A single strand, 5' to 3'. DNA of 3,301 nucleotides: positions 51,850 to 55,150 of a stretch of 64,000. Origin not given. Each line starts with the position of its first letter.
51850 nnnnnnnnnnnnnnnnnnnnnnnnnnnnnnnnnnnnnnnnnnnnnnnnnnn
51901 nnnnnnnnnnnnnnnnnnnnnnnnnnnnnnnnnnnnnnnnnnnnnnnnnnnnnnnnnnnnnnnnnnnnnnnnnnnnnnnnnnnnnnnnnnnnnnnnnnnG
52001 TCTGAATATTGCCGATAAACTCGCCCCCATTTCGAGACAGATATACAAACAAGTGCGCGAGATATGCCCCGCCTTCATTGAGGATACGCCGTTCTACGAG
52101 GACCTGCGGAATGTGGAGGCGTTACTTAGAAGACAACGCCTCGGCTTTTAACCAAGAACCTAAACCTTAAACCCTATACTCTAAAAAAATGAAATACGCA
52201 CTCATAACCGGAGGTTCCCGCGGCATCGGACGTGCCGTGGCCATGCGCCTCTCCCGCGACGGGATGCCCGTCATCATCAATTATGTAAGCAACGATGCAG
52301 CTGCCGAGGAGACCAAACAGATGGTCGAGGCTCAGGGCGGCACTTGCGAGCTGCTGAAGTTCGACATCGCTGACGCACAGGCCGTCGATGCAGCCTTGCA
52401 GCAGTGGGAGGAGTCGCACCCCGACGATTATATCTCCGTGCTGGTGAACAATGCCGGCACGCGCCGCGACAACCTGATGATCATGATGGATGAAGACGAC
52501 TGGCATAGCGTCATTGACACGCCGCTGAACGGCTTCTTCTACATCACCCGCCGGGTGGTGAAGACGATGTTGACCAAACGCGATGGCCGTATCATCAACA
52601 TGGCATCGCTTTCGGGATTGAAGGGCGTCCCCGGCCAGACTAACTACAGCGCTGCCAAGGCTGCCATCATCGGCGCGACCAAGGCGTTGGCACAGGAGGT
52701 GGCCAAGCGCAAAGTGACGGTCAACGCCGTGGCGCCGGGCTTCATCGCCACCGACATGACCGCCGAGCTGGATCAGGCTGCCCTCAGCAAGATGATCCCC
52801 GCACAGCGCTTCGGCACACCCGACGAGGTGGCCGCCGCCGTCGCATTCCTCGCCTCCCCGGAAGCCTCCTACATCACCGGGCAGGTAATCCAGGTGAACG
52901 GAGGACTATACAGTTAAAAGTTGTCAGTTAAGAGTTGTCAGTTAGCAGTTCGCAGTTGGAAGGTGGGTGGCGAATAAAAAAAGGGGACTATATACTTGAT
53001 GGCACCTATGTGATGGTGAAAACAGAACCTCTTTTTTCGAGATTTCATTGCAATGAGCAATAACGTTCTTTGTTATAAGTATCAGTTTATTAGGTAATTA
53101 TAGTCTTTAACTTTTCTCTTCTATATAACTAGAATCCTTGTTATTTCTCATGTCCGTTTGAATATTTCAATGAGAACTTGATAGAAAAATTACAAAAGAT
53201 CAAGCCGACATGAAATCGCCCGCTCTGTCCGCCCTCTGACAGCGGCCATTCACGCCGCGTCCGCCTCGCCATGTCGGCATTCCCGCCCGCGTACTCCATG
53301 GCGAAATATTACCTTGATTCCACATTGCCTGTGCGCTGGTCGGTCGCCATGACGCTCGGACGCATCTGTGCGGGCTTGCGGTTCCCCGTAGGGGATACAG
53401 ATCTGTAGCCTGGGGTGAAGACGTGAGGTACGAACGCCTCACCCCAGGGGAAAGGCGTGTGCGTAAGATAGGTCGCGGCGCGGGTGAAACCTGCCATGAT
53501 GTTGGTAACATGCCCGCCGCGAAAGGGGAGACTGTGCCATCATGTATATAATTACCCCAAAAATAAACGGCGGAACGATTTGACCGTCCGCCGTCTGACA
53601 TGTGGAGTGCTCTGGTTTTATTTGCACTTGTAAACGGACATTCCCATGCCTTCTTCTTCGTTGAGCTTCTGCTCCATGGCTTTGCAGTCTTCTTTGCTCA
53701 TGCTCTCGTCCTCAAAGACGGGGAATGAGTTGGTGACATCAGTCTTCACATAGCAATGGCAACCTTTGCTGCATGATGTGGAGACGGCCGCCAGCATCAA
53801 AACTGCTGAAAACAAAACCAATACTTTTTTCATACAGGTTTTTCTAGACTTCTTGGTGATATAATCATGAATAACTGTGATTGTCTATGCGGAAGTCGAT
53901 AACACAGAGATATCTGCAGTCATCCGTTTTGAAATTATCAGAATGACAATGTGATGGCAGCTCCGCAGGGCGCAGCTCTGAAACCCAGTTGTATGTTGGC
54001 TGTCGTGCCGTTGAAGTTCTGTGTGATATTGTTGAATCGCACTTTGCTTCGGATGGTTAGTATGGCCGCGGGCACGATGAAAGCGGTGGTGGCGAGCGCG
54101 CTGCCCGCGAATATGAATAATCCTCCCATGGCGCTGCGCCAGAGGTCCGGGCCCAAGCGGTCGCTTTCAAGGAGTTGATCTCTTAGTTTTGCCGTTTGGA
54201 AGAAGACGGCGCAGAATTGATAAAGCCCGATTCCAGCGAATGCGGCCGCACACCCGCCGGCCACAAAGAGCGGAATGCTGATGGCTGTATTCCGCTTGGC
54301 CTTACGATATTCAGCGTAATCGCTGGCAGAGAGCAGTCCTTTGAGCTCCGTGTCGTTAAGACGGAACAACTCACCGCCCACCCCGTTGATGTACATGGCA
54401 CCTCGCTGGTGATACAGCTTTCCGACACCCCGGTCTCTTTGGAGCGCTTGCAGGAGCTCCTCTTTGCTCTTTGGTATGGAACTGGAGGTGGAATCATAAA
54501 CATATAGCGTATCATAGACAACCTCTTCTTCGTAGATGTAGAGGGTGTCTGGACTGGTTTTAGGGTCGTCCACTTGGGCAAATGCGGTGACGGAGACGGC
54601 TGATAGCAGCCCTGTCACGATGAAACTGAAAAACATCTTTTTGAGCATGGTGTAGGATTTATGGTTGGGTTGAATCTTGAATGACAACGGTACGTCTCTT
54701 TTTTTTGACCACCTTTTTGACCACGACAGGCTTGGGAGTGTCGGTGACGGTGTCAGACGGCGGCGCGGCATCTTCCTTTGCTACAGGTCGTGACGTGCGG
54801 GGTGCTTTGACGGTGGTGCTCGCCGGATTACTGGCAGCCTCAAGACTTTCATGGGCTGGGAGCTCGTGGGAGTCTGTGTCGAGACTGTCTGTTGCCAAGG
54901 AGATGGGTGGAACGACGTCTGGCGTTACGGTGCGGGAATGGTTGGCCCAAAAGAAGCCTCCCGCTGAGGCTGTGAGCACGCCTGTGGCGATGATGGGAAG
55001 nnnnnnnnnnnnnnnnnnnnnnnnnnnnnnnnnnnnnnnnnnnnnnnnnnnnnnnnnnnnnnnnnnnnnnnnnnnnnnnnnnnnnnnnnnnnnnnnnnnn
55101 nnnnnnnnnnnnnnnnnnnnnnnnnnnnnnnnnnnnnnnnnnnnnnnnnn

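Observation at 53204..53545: Orphan 340-bp GC-rich, helix-rich non-coding island between convergent gene ends (candidate novel structured RNA)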

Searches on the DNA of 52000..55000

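Call 4: search_rna_families(source=window, start=52000, end=55000, threshold=evalue, max_evalue=1, show_alignments=3)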
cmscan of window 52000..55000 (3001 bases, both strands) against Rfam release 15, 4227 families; matches with E-value up to 1: 1.
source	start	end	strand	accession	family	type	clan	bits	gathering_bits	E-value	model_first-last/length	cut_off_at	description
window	53409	53448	-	RF02263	MAT2A_D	Cis-reg;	-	21.1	32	0.24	1-41/41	no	MAT2A 3'UTR stem loop D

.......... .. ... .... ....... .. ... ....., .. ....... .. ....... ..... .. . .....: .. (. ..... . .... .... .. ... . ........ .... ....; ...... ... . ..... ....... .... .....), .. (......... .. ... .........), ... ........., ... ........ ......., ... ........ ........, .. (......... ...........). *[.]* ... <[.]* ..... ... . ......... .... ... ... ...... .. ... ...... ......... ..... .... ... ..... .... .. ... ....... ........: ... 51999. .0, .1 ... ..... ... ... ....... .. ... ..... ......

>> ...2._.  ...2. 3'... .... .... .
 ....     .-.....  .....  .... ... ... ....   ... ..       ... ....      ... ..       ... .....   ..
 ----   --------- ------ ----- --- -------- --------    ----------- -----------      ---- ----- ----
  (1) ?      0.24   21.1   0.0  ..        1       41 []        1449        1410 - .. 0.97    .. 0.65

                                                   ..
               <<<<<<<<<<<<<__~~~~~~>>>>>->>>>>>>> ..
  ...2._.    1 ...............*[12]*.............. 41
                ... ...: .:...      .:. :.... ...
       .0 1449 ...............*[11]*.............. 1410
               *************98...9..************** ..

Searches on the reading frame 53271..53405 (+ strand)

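Call 58: search_protein_families(library=pfam, proteins=[window:53271-53405:+], max_evalue=1)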
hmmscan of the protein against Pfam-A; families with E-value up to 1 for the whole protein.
window:53271-53405:+ (45 aa): 1 family
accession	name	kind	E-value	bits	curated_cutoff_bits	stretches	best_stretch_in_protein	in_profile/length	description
PF25767.1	ARM_TBCD_2nd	-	0.18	11.6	29.7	1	16-38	88-110/245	Tubulin-specific chaperone D-like, ARM repeats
